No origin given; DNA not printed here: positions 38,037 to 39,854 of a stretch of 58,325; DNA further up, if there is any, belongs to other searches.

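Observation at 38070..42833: Three-gene operon vWA/peptidase-like + cytoplasmic LRR + AAA_5/MoxR-like ATPase: candidate undescribed three-component system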

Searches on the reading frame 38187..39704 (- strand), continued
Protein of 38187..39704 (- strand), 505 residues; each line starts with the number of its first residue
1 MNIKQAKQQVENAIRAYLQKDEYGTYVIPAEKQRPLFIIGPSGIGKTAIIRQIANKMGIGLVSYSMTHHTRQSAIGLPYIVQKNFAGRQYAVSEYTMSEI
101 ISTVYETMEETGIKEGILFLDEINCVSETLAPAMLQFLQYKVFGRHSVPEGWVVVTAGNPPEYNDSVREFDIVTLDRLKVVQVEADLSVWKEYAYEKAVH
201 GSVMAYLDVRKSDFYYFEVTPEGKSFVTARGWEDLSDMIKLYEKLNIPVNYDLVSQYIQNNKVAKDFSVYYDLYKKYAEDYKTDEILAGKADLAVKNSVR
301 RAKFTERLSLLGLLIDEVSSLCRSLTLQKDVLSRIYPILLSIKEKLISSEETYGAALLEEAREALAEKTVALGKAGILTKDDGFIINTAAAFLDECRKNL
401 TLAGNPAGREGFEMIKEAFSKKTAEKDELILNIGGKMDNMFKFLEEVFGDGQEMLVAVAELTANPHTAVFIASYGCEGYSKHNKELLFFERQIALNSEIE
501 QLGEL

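Call 60: search_dna_similar(query=window:38187-39704:-, collection=phages, mode=protein, max_evalue=1e-10, max_rows=15)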
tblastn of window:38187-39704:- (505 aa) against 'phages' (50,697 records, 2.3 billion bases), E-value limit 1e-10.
Records with a match: 177; places in all: 177; records where one place covers at least 80% of the query: 6.
Best place of each record, by identity: <60% 177.
By first word of the organism name: Escherichia 103; Campylobacter 16; Pseudomonas 13; Bacteriophage 8; Salmonella 7; Bacillus 7; Cyanophage 5; Achromobacter 5; Acinetobacter 3; Cronobacter 2; and 7 more.
By host as written in the record: Escherichia coli 35; - 24; Campylobacter jejuni 15; Escherichia coli K-12 MG1655 12; Escherichia coli K-12 12; Escherichia coli O157:H7 8; Pseudomonas aeruginosa PAO1 5; Achromobacter xylosoxidans I2BC 5; and 36 more.
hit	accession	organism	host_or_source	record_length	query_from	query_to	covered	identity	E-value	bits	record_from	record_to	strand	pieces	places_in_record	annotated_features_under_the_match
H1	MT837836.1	Bacteriophage sp.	human fecal samples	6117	1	502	99%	47.4%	4e-150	478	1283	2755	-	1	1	record has no annotation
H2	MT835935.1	Bacteriophage sp.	human fecal samples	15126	1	503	100%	46.0%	2e-141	455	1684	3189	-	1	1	record has no annotation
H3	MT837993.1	Bacteriophage sp.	human fecal samples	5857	1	503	100%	45.1%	8e-136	437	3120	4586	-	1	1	record has no annotation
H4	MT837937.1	Bacteriophage sp.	human fecal samples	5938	1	499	99%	43.4%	2e-138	444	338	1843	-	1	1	record has no annotation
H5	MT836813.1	Bacteriophage sp.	human fecal samples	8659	1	488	97%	44.3%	3e-130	423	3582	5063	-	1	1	record has no annotation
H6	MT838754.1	Bacteriophage sp.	human fecal samples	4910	1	471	93%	40.8%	4e-108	357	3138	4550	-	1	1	record has no annotation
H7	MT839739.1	Bacteriophage sp.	human fecal samples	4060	1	346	69%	53.8%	1e-126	405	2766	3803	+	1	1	record has no annotation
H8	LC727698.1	Pseudomonas phage sp. 30-3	Pseudomonas aeruginosa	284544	11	325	62%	25.8%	3e-21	103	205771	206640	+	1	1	ATPase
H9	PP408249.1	Pseudomonas phage vB_Pa-PAC2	Pseudomonas aeruginosa PAO1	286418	11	325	62%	25.8%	3e-21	103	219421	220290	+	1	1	ATPase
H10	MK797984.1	Pseudomonas phage vB_PaeM_PA5oct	-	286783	11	325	62%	25.8%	3e-21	103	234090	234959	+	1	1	ATPase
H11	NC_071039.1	Pseudomonas phage vB_PaeM_PA5oct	-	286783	11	325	62%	25.8%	3e-21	103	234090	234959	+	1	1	ATPase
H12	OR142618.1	Pseudomonas phage Callisto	Pseudomonas aeruginosa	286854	11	325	62%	25.8%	3e-21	103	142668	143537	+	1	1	hypothetical protein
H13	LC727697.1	Pseudomonas phage sp. 30-2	Pseudomonas aeruginosa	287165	11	325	62%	25.8%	3e-21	103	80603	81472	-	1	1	ATPase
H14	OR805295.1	Pseudomonas phage Paride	Pseudomonas aeruginosa PAO1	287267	11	325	62%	25.8%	3e-21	103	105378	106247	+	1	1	ATPase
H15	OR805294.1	Pseudomonas phage Ettore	Pseudomonas aeruginosa PAO1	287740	11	325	62%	25.8%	3e-21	103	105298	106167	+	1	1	ATPase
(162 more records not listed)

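Call 61: search_dna_similar(query=window:38187-39704:-, collection=plasmids, mode=protein, max_evalue=1e-10, max_rows=15)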
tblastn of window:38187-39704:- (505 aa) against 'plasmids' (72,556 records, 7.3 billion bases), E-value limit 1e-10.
Records with a match: 14; places in all: 14; records where one place covers at least 80% of the query: 0.
Best place of each record, by identity: <60% 14.
By first word of the organism name: Synechocystis 5; Sphaerotilus 1; Oceanithermus 1; Thermus 1; Azospirillum 1; Streptomyces 1; Nostoc 1; Miltoncostaea 1; Escherichia 1; Sphaerospermopsis 1.
By predicted mobility (MOB-suite, as given by PLSDB): non-mobilizable 11; conjugative 2; mobilizable 1.
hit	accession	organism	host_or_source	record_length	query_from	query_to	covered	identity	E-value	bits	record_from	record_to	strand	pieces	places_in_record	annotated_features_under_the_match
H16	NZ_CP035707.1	Sphaerotilus sulfidivorans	cell culture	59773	9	305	59%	22.3%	8e-12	76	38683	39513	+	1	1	MoxR family ATPase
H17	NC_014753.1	Oceanithermus profundus DSM 14977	deep sea hot vent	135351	37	297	52%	24.6%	2e-15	87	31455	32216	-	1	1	AAA family ATPase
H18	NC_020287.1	Synechocystis sp. PCC 6803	-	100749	38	275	47%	26.5%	2e-13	81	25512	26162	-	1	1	MoxR family ATPase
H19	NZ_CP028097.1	Synechocystis sp. IPPAS B-1465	axenic culture,Synechocystis sp. GT-L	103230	38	275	47%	26.5%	2e-13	81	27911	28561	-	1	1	MoxR family ATPase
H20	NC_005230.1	Synechocystis sp. PCC 6803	-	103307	38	275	47%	26.5%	2e-13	81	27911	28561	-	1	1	MoxR family ATPase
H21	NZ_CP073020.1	Synechocystis sp. PCC 6803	cell culture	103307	38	275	47%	26.5%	2e-13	81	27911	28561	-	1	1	MoxR family ATPase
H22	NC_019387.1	Thermus oshimai JL-2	-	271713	36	244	41%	29.0%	5e-15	86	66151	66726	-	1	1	MoxR family ATPase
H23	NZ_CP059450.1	Azospirillum brasilense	Prokaryotes,soil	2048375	35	273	47%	25.1%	5e-13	79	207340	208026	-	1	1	none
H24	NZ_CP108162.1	Streptomyces sp. NBC_00158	-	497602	34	242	41%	28.6%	9e-14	82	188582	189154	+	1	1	MoxR family ATPase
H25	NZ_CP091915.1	Nostoc sp. UHCC 0870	cell culture,Brackish water, ...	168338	34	242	41%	27.3%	3e-14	84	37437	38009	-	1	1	MoxR family ATPase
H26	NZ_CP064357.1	Miltoncostaea oceani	pure culture,marine sediment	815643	16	242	45%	24.7%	3e-14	84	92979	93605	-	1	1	MoxR family ATPase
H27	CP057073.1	Escherichia coli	culture,Pooled cattle faecal samples ...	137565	33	244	42%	26.4%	1e-11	75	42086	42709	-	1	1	hypothetical protein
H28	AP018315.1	Sphaerospermopsis kisseleviana NIES-73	-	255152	34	242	41%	26.3%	2e-13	81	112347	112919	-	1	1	hypothetical protein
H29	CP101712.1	Synechocystis sp. B12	cell culture,mangrove water from the ...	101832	38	232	39%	27.2%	2e-13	81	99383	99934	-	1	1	none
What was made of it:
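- Tried and rejected: Plasmid hits are distant MoxR proteins (call 61).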

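Call 62: get_annotated_region(hit=H2, flank=15000)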
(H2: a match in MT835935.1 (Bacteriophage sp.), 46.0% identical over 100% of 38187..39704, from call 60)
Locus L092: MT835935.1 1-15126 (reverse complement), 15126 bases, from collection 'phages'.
description: UNVERIFIED: Bacteriophage sp. clone scaffold_992 genomic sequence.
organism: Bacteriophage sp. (NCBI taxid 38018)
taxonomy: Viruses
host: -; source: human fecal samples; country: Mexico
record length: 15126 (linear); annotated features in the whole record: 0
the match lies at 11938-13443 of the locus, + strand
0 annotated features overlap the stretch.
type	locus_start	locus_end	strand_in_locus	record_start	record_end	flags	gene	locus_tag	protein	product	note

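Call 63: get_annotated_region(hit=H5, flank=9000)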
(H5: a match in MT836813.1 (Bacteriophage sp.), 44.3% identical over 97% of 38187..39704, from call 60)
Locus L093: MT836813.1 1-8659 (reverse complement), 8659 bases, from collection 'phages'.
description: UNVERIFIED: Bacteriophage sp. clone scaffold_3121 genomic sequence.
organism: Bacteriophage sp. (NCBI taxid 38018)
taxonomy: Viruses
host: -; source: human fecal samples; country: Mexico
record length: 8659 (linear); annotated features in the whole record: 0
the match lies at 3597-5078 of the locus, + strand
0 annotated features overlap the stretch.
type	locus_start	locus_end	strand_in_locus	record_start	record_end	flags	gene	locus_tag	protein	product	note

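Call 65: predict_structure(alignment_id=A4)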
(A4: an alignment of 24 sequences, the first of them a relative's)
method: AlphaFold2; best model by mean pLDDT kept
length: 505 residues; sequences in the alignment: 24
mean_pLDDT: 76.4   pTM: 0.71
mean pLDDT of the five models: 76.4, 73.9, 73.8, 73.3, 71.9
residues with pLDDT >= 90: 106; 70-90: 261; 50-70: 84; < 50: 54
segments of 3 or more residues with pLDDT < 50: 68-79, 125-137, 159-183
pLDDT, mean of each block of 10 residues (from residue 1): 74 87 79 68 70 90 66 44 59 59 82 87 48 47 60 70 37 30 64 82 84 73 62 84 87 79 89 84 90 89 81 87 92 92 84 87 88 72 89 93 87 90 93 94 86 81 86 86 67 67 61
secondary structure, 60 per line:
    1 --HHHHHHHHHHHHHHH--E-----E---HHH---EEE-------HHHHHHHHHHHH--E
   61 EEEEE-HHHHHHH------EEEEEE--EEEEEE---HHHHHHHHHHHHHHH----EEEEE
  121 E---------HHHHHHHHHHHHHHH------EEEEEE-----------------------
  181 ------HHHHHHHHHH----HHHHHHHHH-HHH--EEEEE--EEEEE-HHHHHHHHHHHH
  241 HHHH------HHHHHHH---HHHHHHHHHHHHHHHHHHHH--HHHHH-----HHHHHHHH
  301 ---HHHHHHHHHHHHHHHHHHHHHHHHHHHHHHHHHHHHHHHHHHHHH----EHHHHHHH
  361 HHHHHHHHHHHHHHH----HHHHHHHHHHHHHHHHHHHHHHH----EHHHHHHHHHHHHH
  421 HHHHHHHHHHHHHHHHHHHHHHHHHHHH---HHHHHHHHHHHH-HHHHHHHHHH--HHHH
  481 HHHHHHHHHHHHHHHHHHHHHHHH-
elements in order: H3-17 E36-38 H46-57 E60-65 H67-73 E80-85 E88-93 H97-111 E116-121 H131-145 E152-157 H187-196 H201-209 E216-220 E223-227 H229-244 H251-257 H261-280 H283-287 H293-300 H304-348 H354-375 H380-402 H408-448 H452-463 H465-474 H477-504
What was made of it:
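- On MoxR-class AAA+ ATPase (AAA_5): Call 65: the model has a hairpin at aa 80-85/88-93 between helix 2 and the Walker B strand, but pLDDT there is about 59.
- The model shows a beta-hairpin at aa 80-93 in the position of the helix-2 insert (call 65).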

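Call 67: search_protein_families(library=pfam, proteins=[L092:1-1656:+, L092:1848-3389:+, L092:3389-4144:+, L092:5849-7204:+, L092:7382-8230:+, L092:8311-9588:+, L092:9611-10480:+, L092:10497-11918:+, L092:13604-14641:+, L092:4264-4770:+], max_evalue=0.001)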
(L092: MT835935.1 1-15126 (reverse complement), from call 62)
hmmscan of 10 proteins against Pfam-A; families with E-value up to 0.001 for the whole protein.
L092:1-1656:+ (552 aa): 1 family
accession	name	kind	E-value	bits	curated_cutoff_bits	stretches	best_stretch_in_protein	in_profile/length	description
PF16962.11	ABC_export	-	7.9e-159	530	29.7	1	1-550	1-529/531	Putative ABC exporter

L092:1848-3389:+ (514 aa): 3 families
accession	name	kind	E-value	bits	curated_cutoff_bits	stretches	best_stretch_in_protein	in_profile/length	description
PF12836.13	HHH_3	-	2.3e-05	24.9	27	1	408-437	6-35/65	Helix-hairpin-helix motif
PF04055.27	Radical_SAM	-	4.4e-05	24.1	29.5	1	66-194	2-130/166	Radical SAM superfamily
PF13353.11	Fer4_12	-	0.00092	20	22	0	65-126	9-71/137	4Fe-4S single cluster domain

L092:3389-4144:+ (252 aa): 1 family
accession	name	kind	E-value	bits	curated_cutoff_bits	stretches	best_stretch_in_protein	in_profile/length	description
PF13566.11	DUF4130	-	5.4e-46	156.7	27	1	92-250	2-146/146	Domain of unknown function (DUF4130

L092:5849-7204:+ (452 aa): 2 families
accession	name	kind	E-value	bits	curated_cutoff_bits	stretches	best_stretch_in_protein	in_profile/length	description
PF02127.20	Peptidase_M18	-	1.6e-109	367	24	1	36-451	2-432/432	Aminopeptidase I zinc metalloprotease (M18)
PF05343.19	Peptidase_M42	-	1.6e-10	41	23.2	1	331-443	185-289/292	M42 glutamyl aminopeptidase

L092:7382-8230:+ (283 aa): 1 family
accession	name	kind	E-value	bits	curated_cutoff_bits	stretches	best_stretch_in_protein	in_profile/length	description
PF02645.21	DegV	-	1.6e-59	202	27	1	7-277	3-271/280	Uncharacterised protein, DegV family COG1307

L092:8311-9588:+ (426 aa): 2 families
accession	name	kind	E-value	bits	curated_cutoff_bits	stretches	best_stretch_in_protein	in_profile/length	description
PF02875.26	Mur_ligase_C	-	1e-15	59.1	28.4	1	296-398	1-109/127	Mur ligase, glutamate ligase domain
PF08245.18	Mur_ligase_M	-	2.3e-11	44.5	24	1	64-238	1-147/200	Mur ligase middle domain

L092:9611-10480:+ (290 aa): 1 family
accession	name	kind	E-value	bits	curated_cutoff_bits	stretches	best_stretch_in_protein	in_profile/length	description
PF13306.12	LRR_5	-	7.2e-14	52.2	27.7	1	36-102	22-87/127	BspA type Leucine rich repeat region (6 copies)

L092:10497-11918:+ (474 aa): 2 families
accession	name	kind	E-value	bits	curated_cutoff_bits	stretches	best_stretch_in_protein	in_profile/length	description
PF09967.15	DUF2201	-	2.3e-10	41.1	26.4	1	321-444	1-108/123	VWA-like domain (DUF2201)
PF13203.12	DUF2201_N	-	3.5e-09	37.1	23.2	1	29-255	20-211/271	Putative metallopeptidase domain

L092:13604-14641:+ (346 aa): 1 family
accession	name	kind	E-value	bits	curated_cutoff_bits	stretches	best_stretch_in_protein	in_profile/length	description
PF01063.24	Aminotran_4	-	1.8e-32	113.4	28.5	1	62-299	2-222/223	Amino-transferase class IV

L092:4264-4770:+ (169 aa): 2 families
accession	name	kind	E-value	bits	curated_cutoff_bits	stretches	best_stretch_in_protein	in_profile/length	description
PF00293.34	NUDIX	-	6.7e-19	68.7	21.1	1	32-152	2-120/134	NUDIX domain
PF14815.12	NUDIX_4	-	8.2e-08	32.5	35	1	37-150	2-100/113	NUDIX domain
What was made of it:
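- It is absent from phages and plasmids as a close homologue (calls 60, 61, 67).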

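Call 68: fold_search(model_id=the predicted structure, library=pdb)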
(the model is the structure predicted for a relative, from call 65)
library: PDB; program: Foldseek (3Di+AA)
matches with E <= 10: 1010; with E <= 0.001: 6
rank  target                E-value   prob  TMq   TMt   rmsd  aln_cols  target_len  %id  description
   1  8vwb                  1.7e-04  0.99  0.19  0.23  24.2       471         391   14  CryoEM Structure of a FtsH Helical Assembly in the Aged State (released 2025-01-15)
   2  8vw9                  2.3e-04  0.99  0.18  0.23  20.1       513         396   13  CryoEM Structure of a FtsH Helical Assembly in the Presence of ATP (released 2025-01-15)
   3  9qh6_F                3.8e-04  1.00  0.15  0.28  15.5       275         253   12  NorQ in complex with NorD VWA domain from Paracoccus denitrificans (released 2026-03-25)
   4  9e5c_5k               4.6e-04  0.80  0.15  0.03  65.7       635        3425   11  Cryo-EM structure of 96 nm repeat of microtubule doublet from T. brucei flagellum (released 2025-03-12)
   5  9ync_A                5.3e-04  0.77  0.14  0.04  33.1       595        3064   11  Motor domains of phi-like human dynein-1 bound to dynactin-p150glued and LIS1 (released 2026-01-28)
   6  8vwc                  6.7e-04  0.98  0.18  0.23  23.2       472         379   12  CryoEM Structure of a FtsH Helical Assembly in the Aged State (released 2025-01-15)
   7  9qh4_C                1.2e-03  1.00  0.16  0.28  14.3       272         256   13  NorQ hexamer from Paracoccus denitrificans (released 2026-03-25)
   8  8twa_1                1.2e-03  0.89  0.17  0.18  24.6       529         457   12  Cryo-EM structure of S. cerevisiae Ctf18-RFC-PCNA-PolE-DNA complex (released 2024-09-04)
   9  9qh8_A                1.3e-03  1.00  0.16  0.28  14.1       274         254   12  reduced NorQ-NorD VWA domain complex from Paracoccus denitrificans (released 2026-03-25)
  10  9qh7_E                1.3e-03  1.00  0.16  0.30  14.4       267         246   13  NorQ in complex with NorD VWA domain steep staircase subset 1 from Paracoccus denitrificans (released 2026-03-25)
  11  9qh8_F                1.4e-03  1.00  0.17  0.29  15.4       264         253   15  reduced NorQ-NorD VWA domain complex from Paracoccus denitrificans (released 2026-03-25)
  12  7tku_A                1.5e-03  0.75  0.15  0.16  23.4       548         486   11  Structure of the yeast clamp loader (Replication Factor C RFC) bound to the open sliding clamp (Proliferating Cell Nuc (released 2022-02-16)
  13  9qh8_C                1.7e-03  1.00  0.17  0.30  14.7       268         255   16  reduced NorQ-NorD VWA domain complex from Paracoccus denitrificans (released 2026-03-25)
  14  9dh5                  2.0e-03  0.47  0.13  0.04  29.2       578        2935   13  State-1 of the motor domain from full-length human dynein-1 in 5mM AMPPNP with 5mM Mg2+ (released 2025-04-23)
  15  9qhd_A                2.4e-03  0.99  0.16  0.28  14.6       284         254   13  NorQD complex state 1 from Jhaorihella thermophila (released 2026-03-25)
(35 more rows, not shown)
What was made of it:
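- Closest known: MoxR-class AAA+ / vWA pairs. Same: NorQ is among the best structural matches (call 68).
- NorQ, from the NorQ-NorD complex, is among the best fold hits (call 68). The ATPase model is of low confidence in parts of the core, and its fold matches are weak (TM below 0.3; calls 65, 68).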

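Call 75: list_cluster_members(proteins=[P0302, P0271, P0268, P0275, P0169, P0239, P0122, P0002, P0174, P0200])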
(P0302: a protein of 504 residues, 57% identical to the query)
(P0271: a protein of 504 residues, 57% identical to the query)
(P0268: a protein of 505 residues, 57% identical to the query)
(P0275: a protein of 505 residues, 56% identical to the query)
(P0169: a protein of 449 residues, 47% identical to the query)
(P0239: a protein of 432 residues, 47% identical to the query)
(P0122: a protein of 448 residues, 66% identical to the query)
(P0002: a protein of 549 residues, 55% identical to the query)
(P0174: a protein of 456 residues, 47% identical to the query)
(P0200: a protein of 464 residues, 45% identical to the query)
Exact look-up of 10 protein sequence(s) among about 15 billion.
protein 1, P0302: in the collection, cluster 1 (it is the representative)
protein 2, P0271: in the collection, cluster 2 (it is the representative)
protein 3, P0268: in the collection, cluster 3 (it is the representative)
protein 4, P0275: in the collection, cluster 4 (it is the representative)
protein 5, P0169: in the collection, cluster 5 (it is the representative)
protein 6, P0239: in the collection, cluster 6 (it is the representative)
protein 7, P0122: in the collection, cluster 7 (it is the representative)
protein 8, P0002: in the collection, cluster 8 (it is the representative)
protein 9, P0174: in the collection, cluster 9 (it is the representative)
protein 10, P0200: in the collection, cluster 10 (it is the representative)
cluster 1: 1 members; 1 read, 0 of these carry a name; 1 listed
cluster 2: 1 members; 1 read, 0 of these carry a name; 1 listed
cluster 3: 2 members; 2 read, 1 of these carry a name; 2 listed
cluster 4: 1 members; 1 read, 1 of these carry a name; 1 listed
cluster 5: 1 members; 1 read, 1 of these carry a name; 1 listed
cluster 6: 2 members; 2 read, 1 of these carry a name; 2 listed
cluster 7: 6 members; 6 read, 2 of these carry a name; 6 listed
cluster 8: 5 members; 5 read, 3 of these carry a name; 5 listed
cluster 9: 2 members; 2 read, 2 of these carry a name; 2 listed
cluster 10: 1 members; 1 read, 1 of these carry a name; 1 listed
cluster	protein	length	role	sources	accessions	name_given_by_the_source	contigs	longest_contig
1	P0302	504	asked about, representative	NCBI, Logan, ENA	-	-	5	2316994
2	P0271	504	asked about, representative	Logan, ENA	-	-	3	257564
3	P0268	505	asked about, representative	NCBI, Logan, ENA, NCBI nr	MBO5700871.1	MAG: AAA family ATPase [Clostridia bacterium] | AAA family ATPase [Clostridia bacterium]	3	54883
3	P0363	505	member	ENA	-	-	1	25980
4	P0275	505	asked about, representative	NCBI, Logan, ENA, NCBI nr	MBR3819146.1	MAG: AAA family ATPase [Clostridia bacterium] | AAA family ATPase [Clostridia bacterium]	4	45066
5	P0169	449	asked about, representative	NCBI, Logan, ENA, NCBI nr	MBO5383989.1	MAG: metallopeptidase [Ruminococcus sp.] | metallopeptidase [Ruminococcus sp.]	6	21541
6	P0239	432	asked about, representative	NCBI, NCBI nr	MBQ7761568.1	MAG: metallopeptidase [Clostridia bacterium] | metallopeptidase [Clostridia bacterium]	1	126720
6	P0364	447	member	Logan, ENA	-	-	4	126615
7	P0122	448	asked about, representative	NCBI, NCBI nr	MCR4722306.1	MAG: VWA-like domain-containing protein [Eubacteriales bacterium] | VWA-like domain-containing protein [Eubacteriales bacterium]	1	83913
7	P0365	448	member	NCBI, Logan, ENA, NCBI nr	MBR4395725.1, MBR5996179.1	MAG: metallopeptidase [Eubacteriaceae bacterium] | metallopeptidase [Eubacteriaceae bacterium]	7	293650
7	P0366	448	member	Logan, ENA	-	-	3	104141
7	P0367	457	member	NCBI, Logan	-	-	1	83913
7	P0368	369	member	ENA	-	-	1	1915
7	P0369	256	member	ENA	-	-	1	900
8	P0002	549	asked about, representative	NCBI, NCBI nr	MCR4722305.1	MAG: leucine-rich repeat domain-containing protein [Eubacteriales bacterium] | leucine-rich repeat domain-containing protein [Eubacteriales bacterium]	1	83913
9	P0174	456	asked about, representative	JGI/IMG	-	predicted metal-dependent peptidase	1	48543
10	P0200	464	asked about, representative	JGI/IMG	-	predicted metal-dependent peptidase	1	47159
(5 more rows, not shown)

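Call 86: search_protein_families(library=pfam, proteins=[L088:9532-11928:+], max_evalue=1)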
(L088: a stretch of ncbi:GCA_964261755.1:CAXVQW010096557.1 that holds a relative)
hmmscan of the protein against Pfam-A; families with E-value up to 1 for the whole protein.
L088:9532-11928:+ (799 aa): 2 families
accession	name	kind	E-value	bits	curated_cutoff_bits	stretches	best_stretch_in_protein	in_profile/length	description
PF13306.12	LRR_5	-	9.3e-40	135.9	27.7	1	31-156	1-123/127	BspA type Leucine rich repeat region (6 copies)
PF13569.11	DUF4132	-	1.1e-21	78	27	1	508-666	2-168/179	Domain of unknown function (DUF4132)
